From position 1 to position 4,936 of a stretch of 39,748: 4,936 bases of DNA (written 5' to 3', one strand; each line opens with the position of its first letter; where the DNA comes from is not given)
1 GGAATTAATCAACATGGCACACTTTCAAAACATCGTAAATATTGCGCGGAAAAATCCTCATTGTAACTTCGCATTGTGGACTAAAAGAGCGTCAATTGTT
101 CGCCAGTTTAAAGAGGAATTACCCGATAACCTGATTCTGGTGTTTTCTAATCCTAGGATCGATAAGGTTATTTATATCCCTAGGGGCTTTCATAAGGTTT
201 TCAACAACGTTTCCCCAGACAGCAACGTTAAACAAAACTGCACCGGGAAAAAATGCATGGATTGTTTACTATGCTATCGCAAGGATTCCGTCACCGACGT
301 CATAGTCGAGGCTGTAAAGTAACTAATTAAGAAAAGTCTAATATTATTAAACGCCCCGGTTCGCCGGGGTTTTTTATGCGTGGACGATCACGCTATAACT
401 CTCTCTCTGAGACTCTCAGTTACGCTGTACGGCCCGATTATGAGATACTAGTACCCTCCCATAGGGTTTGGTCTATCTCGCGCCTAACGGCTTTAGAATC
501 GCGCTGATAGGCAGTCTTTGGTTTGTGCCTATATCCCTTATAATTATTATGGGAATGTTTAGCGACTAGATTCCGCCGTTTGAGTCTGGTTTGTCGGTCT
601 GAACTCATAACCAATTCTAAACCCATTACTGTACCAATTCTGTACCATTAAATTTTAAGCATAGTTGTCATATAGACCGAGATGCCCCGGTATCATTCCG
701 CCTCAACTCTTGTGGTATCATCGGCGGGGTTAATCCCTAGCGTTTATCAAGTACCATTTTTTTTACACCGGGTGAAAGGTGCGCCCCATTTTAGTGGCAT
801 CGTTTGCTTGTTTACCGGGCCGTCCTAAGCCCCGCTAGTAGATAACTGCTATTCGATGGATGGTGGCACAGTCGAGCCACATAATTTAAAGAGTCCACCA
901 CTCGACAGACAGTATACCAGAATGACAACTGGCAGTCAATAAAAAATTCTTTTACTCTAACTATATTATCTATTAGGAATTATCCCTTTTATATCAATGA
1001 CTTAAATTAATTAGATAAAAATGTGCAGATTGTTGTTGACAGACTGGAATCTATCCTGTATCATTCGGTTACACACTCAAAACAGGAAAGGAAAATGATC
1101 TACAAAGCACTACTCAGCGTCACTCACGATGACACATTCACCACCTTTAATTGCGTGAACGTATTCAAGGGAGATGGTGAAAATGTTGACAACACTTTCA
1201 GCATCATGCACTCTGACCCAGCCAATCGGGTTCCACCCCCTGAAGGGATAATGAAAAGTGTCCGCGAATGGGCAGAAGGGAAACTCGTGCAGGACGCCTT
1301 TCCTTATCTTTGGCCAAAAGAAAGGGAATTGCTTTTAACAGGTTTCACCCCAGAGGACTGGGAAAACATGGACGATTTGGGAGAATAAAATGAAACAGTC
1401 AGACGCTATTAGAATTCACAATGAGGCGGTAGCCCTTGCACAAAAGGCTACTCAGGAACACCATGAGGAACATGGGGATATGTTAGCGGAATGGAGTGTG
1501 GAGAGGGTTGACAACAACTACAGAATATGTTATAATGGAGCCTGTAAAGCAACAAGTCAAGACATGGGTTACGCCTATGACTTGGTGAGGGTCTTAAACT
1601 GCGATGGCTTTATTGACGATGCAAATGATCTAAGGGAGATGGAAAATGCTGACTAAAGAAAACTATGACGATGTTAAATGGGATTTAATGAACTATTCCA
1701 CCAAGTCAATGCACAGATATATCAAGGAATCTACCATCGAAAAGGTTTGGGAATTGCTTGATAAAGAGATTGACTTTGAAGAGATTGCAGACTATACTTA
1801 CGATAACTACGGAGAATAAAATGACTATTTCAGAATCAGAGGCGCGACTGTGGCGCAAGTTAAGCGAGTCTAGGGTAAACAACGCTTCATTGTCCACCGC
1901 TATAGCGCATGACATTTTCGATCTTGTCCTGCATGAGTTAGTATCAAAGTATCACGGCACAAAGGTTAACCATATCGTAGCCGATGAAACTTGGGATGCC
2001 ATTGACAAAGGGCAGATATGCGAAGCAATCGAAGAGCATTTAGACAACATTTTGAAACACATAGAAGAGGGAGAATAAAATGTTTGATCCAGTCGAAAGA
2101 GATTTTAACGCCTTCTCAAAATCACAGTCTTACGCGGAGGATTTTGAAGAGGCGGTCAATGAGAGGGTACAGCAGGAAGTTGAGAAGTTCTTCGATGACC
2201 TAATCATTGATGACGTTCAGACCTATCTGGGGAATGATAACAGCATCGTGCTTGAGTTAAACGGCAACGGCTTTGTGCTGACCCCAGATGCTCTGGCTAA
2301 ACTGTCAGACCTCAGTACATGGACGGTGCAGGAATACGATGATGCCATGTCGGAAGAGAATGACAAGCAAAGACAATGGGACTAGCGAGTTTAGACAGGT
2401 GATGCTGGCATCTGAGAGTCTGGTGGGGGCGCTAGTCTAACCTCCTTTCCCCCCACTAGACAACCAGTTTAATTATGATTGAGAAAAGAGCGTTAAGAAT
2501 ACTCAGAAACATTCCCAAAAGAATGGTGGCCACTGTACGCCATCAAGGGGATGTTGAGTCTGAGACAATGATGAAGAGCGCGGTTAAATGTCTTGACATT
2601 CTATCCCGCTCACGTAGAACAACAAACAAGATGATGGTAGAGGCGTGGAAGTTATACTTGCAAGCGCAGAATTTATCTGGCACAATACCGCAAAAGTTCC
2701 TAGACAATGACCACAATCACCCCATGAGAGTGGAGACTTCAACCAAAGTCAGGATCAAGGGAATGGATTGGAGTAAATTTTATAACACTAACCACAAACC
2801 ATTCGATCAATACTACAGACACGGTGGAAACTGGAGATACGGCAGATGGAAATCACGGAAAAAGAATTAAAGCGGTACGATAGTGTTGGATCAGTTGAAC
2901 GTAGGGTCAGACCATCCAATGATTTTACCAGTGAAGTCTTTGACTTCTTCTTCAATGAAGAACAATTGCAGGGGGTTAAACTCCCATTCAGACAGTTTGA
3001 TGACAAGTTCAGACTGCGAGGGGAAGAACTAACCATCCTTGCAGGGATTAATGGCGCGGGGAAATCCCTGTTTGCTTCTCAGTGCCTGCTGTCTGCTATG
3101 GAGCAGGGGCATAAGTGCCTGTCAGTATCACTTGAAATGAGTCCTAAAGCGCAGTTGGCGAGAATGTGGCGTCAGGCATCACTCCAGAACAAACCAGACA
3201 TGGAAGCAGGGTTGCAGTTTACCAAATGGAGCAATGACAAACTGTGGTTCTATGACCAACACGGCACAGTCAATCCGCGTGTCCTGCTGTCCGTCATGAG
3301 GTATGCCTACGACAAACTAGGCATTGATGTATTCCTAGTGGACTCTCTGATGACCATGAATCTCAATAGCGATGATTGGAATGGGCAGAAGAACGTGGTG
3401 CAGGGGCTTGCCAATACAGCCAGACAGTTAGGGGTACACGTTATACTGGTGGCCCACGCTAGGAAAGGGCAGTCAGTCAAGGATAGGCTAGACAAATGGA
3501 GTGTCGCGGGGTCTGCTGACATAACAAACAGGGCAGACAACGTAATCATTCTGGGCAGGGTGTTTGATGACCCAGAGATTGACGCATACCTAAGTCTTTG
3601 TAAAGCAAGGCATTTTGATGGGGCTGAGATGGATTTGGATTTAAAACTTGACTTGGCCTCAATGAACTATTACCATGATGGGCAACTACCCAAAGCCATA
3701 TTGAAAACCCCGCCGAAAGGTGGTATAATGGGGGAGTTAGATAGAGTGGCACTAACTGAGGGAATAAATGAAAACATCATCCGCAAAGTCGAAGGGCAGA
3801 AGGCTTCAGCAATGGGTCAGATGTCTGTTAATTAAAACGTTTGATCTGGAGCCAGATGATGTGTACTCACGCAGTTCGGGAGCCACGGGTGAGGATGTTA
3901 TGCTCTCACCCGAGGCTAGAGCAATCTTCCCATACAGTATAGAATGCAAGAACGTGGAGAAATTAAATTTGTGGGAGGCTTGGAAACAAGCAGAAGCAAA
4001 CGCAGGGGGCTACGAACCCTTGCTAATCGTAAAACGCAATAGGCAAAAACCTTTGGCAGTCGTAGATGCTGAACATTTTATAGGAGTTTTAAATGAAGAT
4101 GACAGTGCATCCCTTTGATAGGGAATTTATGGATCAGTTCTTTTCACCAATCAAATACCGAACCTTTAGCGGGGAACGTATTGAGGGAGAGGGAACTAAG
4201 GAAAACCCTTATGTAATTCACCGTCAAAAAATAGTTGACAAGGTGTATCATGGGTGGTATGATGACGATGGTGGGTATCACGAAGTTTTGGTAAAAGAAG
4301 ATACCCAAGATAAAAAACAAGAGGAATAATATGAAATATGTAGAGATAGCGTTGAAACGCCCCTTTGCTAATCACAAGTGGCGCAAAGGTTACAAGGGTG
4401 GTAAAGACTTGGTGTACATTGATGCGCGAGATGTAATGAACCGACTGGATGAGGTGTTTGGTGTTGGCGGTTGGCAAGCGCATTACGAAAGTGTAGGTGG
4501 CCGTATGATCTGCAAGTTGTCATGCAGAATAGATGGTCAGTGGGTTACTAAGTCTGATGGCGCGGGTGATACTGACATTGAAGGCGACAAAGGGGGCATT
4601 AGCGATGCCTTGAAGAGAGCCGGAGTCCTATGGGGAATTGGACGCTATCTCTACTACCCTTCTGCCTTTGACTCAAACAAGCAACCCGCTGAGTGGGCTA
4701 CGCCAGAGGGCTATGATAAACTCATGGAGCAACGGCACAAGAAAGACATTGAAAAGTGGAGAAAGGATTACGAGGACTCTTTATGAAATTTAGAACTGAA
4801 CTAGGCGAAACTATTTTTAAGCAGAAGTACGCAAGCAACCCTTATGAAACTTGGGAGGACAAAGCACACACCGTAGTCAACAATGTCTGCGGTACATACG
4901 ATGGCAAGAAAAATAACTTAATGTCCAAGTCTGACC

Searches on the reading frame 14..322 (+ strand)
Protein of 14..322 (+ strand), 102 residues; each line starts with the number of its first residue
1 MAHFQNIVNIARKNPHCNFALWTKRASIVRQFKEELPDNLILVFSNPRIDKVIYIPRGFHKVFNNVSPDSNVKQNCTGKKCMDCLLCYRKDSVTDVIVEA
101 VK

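Call 30: search_protein_families(library=pfam, proteins=[window:14-322:+], max_evalue=0.01)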
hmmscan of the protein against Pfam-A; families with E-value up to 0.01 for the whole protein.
window:14-322:+ (102 aa): 1 family
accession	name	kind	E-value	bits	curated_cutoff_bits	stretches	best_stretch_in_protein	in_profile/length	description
PF17338.8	GP88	-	1.2e-06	29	24.4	1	3-58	115-173/230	Gene product 88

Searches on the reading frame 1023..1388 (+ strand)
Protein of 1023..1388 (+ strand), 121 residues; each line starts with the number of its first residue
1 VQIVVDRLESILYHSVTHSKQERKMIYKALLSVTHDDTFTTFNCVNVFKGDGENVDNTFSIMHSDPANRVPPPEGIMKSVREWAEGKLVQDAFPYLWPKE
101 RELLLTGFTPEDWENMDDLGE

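Call 30: search_protein_families(library=pfam, proteins=[window:1023-1388:+], max_evalue=0.01)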
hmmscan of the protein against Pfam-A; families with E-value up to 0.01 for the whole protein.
window:1023-1388:+ (121 aa): 1 family
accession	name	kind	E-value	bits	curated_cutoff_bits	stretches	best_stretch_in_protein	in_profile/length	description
PF19748.4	DUF6235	-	0.0037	17.5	25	1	14-53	17-56/96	Family of unknown function (DUF6235)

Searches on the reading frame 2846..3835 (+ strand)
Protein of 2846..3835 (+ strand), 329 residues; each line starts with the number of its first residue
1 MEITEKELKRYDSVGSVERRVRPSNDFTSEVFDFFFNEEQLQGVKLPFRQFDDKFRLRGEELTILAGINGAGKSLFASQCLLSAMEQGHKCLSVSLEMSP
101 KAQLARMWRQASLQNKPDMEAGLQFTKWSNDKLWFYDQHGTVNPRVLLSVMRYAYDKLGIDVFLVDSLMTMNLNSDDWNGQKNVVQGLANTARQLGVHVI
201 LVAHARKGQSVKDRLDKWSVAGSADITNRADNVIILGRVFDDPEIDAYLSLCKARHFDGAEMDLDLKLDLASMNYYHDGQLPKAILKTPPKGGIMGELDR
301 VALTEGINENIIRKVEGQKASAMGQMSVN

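Call 9: search_protein_families(library=phrogs, proteins=[window:2846-3835:+])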
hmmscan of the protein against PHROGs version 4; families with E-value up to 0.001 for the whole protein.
window:2846-3835:+ (329 aa): 6 families
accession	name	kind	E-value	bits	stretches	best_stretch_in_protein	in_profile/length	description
phrog_239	-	DNA, RNA and nucleotide metabolism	2.5e-39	136.8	1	10-258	314-578/801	DNA primase/helicase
phrog_5482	-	unknown function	6.2e-36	124.8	1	39-276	25-297/341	-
phrog_19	-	DNA, RNA and nucleotide metabolism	2.2e-31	110.4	1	21-273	307-576/621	DnaB-like replicative helicase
phrog_243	-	DNA, RNA and nucleotide metabolism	2.5e-12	47.3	1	45-238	21-224/273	DnaB-like replicative helicase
phrog_18375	-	DNA, RNA and nucleotide metabolism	2e-08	34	1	27-236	343-574/644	DNA primase/helicase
phrog_6357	-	unknown function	0.00045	20.6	0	162-255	123-207/321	-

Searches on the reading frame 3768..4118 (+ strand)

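Call 30: search_protein_families(library=pfam, proteins=[window:3768-4118:+], max_evalue=0.01)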
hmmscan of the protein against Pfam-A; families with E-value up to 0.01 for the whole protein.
window:3768-4118:+ (116 aa): 1 family
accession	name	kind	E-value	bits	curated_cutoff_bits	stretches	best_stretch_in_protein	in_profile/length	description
PF24608.2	PDDEXK_15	-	4.4e-06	27.1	27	1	38-108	41-121/164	Phage putative PDDEXK endonuclease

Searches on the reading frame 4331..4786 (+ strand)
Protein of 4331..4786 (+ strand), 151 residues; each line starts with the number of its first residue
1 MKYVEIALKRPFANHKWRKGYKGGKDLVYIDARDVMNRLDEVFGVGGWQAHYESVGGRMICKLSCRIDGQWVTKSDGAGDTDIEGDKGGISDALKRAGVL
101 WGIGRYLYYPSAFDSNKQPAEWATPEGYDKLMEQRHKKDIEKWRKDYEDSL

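Call 30: search_protein_families(library=pfam, proteins=[window:4331-4786:+], max_evalue=0.01)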
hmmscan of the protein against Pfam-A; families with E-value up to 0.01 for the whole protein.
window:4331-4786:+ (151 aa): 1 family
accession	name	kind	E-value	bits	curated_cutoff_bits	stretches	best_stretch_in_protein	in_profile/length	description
PF04098.21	Rad52_Rad22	-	2.1e-16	60.6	20.3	1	8-110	9-137/153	Rad52/22 family double-strand break repair protein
